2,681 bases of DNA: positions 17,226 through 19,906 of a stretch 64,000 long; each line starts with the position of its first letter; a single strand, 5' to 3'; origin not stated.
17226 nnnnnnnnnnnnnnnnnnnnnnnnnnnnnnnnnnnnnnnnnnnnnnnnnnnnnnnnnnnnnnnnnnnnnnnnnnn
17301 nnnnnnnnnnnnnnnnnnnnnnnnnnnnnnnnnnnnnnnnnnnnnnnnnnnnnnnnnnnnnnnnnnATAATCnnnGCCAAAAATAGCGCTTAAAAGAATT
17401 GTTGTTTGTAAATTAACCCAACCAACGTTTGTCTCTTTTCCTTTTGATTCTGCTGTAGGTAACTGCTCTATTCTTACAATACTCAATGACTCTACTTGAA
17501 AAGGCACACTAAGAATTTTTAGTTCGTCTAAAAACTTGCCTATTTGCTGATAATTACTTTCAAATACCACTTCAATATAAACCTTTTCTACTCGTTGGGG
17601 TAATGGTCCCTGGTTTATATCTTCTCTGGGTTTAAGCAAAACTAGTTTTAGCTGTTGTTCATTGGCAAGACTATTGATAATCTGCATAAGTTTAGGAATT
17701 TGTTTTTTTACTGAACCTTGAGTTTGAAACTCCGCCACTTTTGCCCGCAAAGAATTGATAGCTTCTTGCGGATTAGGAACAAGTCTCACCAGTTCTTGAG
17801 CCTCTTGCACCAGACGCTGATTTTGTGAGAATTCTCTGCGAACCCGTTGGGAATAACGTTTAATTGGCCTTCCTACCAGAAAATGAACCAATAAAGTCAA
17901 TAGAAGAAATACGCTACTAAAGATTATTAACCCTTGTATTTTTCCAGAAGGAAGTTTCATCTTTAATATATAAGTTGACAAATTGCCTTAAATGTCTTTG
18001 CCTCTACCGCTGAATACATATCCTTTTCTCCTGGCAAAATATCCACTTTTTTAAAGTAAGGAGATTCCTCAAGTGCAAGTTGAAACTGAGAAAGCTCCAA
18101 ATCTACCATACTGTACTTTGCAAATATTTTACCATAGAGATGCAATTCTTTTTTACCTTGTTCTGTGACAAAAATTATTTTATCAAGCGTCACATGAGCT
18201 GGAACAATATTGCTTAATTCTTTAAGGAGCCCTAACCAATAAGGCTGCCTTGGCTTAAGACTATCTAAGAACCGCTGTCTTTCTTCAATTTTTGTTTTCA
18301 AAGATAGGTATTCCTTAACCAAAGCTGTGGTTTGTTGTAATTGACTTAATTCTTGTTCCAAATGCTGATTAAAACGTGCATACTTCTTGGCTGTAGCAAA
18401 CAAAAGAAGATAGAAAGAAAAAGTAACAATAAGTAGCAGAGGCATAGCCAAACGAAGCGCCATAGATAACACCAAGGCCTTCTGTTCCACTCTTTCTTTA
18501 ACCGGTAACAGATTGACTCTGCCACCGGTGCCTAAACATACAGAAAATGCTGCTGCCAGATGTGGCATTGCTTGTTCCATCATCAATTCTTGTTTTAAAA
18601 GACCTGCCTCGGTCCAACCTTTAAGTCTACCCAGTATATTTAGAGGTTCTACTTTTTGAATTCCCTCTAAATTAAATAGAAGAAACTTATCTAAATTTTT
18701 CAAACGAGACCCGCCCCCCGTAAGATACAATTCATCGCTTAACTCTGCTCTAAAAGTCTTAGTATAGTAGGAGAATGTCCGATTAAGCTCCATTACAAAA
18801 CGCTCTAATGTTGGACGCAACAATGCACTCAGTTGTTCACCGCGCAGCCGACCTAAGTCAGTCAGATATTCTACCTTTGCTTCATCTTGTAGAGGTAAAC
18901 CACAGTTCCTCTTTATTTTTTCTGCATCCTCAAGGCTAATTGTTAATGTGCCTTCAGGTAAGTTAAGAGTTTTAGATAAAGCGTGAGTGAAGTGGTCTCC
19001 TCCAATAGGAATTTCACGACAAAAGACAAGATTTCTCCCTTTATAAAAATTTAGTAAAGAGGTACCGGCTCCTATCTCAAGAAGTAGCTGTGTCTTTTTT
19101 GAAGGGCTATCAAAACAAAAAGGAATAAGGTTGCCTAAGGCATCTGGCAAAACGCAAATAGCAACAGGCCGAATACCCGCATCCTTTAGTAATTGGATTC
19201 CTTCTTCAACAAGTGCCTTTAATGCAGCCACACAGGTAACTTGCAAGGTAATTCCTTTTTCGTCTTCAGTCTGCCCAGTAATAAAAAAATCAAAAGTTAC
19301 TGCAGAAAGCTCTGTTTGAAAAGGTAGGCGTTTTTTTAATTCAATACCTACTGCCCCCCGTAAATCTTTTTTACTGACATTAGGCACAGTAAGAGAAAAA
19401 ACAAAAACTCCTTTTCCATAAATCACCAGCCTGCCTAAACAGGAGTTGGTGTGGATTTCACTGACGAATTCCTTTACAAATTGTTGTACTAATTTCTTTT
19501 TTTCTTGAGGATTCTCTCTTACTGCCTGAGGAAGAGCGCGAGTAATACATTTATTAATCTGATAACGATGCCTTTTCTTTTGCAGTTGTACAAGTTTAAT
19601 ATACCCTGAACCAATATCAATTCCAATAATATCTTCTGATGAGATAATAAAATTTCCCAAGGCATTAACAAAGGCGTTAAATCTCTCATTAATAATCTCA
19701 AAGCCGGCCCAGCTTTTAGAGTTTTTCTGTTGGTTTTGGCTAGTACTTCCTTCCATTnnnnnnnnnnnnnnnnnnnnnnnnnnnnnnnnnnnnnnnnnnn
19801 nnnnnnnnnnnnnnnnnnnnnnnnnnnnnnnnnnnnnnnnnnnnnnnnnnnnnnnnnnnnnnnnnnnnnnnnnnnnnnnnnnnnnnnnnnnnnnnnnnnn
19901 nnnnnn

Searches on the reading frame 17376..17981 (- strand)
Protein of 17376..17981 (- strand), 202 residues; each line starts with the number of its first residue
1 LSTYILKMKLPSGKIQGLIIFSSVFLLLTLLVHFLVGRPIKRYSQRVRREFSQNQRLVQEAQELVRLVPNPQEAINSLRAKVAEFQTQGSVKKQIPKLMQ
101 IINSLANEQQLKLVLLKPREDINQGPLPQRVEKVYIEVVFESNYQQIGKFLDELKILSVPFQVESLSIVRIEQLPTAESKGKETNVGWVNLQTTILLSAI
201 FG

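Call 22: search_protein_families(library=ncbifam, proteins=[window:17376-17981:-], max_evalue=0.001)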
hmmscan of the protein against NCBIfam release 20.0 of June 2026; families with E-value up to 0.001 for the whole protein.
window:17376-17981:- (202 aa): 1 family
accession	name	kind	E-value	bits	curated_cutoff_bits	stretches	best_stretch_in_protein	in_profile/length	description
NF040576.1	T2SS_GspM_XpsM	equivalog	2.1e-05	24.3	60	1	24-179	7-161/180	type II secretion system protein GspM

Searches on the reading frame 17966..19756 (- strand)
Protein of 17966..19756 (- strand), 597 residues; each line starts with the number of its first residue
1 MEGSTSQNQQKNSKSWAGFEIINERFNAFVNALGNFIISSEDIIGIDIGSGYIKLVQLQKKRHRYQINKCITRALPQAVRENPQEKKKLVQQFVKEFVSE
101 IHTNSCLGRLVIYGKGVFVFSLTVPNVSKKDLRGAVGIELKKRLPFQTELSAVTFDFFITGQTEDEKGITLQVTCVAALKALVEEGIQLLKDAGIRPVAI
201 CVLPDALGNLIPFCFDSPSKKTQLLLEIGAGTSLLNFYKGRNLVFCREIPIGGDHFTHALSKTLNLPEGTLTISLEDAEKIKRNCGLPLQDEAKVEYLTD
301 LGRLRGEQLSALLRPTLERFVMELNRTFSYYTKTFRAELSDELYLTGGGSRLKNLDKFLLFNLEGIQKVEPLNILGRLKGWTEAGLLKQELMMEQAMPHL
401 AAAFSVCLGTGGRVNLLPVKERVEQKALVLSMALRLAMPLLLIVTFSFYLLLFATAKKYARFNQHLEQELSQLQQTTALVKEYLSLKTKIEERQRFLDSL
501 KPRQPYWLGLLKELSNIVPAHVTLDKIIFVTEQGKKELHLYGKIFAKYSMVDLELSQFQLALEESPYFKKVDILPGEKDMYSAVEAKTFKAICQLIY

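Call 22: search_protein_families(library=ncbifam, proteins=[window:17966-19756:-], max_evalue=0.001)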
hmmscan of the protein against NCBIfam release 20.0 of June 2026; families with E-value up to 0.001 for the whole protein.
window:17966-19756:- (597 aa): 6 families
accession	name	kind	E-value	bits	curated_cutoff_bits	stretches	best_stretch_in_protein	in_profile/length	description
TIGR01175.1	pilM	subfamily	4.8e-32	111.3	133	1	43-372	5-316/348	type IV pilus assembly protein PilM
NF045709.1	Amuc_1101_fam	equivalog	9.6e-27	94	650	1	42-518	6-461/608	Amuc_1101 family PilM-like pilus complex protein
TIGR01174.1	ftsA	equivalog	1.3e-07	31.1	175.85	1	224-358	199-333/371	cell division protein FtsA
NF010539.0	PRK13927.1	subfamily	4.5e-06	25.8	293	1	218-359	148-300/339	rod shape-determining protein MreB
TIGR00904.1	mreB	subfamily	9.5e-06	24.9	365.75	1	219-359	148-300/334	MreB/Mrl family cell shape determining protein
NF011660.0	PRK15080.1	equivalog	0.00057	19.2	182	0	225-285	145-198/277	ethanolamine utilization protein EutJ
